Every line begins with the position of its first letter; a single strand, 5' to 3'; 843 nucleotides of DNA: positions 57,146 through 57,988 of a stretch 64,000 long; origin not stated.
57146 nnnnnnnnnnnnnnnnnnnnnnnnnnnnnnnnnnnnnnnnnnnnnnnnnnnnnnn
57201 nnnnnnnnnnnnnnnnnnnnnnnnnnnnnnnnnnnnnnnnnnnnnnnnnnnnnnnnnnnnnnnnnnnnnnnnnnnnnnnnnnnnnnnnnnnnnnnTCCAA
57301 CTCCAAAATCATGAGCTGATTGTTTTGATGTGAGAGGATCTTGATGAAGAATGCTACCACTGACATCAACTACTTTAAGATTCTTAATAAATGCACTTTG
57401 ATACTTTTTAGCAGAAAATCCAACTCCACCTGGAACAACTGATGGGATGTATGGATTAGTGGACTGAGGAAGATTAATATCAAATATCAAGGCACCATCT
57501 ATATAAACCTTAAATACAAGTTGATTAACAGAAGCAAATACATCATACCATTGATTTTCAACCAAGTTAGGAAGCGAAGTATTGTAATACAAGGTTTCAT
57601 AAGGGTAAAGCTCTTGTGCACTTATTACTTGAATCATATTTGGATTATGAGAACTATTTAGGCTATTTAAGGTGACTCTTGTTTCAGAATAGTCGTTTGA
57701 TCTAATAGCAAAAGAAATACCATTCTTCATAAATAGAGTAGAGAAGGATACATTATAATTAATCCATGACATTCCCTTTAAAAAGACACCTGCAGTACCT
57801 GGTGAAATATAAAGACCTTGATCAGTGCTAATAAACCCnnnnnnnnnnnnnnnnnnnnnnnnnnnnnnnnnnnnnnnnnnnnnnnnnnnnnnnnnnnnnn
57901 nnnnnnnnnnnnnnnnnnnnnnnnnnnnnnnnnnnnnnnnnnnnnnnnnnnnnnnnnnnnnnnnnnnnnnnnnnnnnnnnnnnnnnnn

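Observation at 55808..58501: Intronless secreted GH78 alpha-L-rhamnosidase-like gene, a candidate horizontal acquisition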

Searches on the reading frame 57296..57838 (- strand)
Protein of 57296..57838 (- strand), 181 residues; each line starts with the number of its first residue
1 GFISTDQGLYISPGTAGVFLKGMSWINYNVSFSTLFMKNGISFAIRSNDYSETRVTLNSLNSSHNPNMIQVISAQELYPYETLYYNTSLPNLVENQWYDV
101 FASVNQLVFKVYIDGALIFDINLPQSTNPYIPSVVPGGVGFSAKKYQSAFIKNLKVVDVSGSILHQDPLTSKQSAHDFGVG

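Call 66: predict_structure(alignment_id=A2)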
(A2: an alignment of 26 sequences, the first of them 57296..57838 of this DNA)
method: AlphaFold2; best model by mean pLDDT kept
length: 181 residues; sequences in the alignment: 26
mean_pLDDT: 93.3   pTM: 0.89
mean pLDDT of the five models: 93.3, 92.9, 92.5, 90.2, 89.7
residues with pLDDT >= 90: 146; 70-90: 33; 50-70: 2; < 50: 0
segments of 3 or more residues with pLDDT < 50: none
pLDDT, mean of each block of 10 residues (from residue 1): 94 93 95 98 90 95 92 89 93 96 97 97 88 91 96 97 97 85 53
secondary structure, 60 per line:
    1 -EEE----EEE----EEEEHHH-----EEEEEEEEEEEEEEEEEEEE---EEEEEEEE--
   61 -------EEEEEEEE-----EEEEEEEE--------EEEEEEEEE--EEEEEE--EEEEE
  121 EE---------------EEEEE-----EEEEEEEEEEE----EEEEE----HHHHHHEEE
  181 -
elements in order: E2-4 E9-11 E16-19 E28-47 E51-58 E68-75 E81-88 E97-105 E108-113 E116-122 E138-142 E148-158 E163-167 H172-177 E178-180

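Call 70: fold_search(model_id=the predicted structure, library=pdb)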
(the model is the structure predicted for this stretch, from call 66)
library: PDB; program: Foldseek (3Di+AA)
matches with E <= 10: 1680; with E <= 0.001: 541
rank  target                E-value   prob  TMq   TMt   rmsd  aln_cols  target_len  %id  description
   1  4b1m_C                5.2e-07  1.00  0.60  0.67   3.9       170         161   12  CARBOHYDRATE BINDING MODULE CBM66 FROM BACILLUS SUBTILIS (released 2012-12-12)
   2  4azz_A                7.1e-07  1.00  0.61  0.66   3.7       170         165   12  Carbohydrate binding module CBM66 from Bacillus subtilis (released 2012-07-25)
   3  4b1m_B                7.1e-07  1.00  0.61  0.67   3.8       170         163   12  CARBOHYDRATE BINDING MODULE CBM66 FROM BACILLUS SUBTILIS (released 2012-12-12)
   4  4b1m_A                8.7e-07  1.00  0.62  0.67   3.6       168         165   12  CARBOHYDRATE BINDING MODULE CBM66 FROM BACILLUS SUBTILIS (released 2012-12-12)
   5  4b1l                  2.1e-06  1.00  0.61  0.68   3.5       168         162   12  CARBOHYDRATE BINDING MODULE CBM66 FROM BACILLUS SUBTILIS (released 2012-12-12)
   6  8aa2_E                3.4e-06  1.00  0.64  0.25   2.9       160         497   12  Inactive levan utilisation machinery (utilisome) in the presence of levan fructo-oligosaccharides DP 15-25 (released 2023-06-07)
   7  8a9y_E                5.9e-06  1.00  0.61  0.24   3.3       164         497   11  Substrate-free levan utilisation machinery (utilisome) (released 2023-06-07)
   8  6r3r                  1.1e-05  1.00  0.64  0.25   2.9       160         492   11  First crystal structure of endo-levanase BT1760 from Bacteroides thetaiotaomicron (released 2019-06-19)
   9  1mve                  1.2e-05  1.00  0.58  0.45   6.3       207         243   10  Crystal structure of a natural circularly-permutated jellyroll protein: 1,3-1,4-beta-D-glucanase from Fibrobacter succin (released 2003-07-15)
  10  9qc8_B                1.2e-05  1.00  0.51  0.10   5.5       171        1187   10  BoNT-NTNH-HA70 complex from Clostridium botulinum Serotype B1 (released 2025-09-10)
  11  1a3k_A                1.2e-05  1.00  0.50  0.63   8.5       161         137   10  X-RAY CRYSTAL STRUCTURE OF THE HUMAN GALECTIN-3 CARBOHYDRATE RECOGNITION DOMAIN (CRD) AT 2.1 ANGSTROM RESOLUTION (released 1998-07-15)
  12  9qc7_B                1.2e-05  1.00  0.51  0.11   8.3       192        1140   10  BoNT-NTNH complex from Clostridium botulinum Serotype B1 (released 2025-09-10)
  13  3vuo                  1.4e-05  1.00  0.51  0.10   8.2       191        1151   15  Crystal structure of nontoxic nonhemagglutinin subcomponent (NTNHA) from clostridium botulinum serotype D strain 4947 (released 2012-09-19)
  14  4zkt_B                1.5e-05  1.00  0.51  0.11   5.4       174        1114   12  Crystal structure of the progenitor M complex of Clostridium botulinum type E neurotoxin (released 2015-12-23)
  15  6f0p                  1.6e-05  1.00  0.55  0.27   8.0       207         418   14  Botulinum neurotoxin A4 Hc domain (released 2018-01-10)
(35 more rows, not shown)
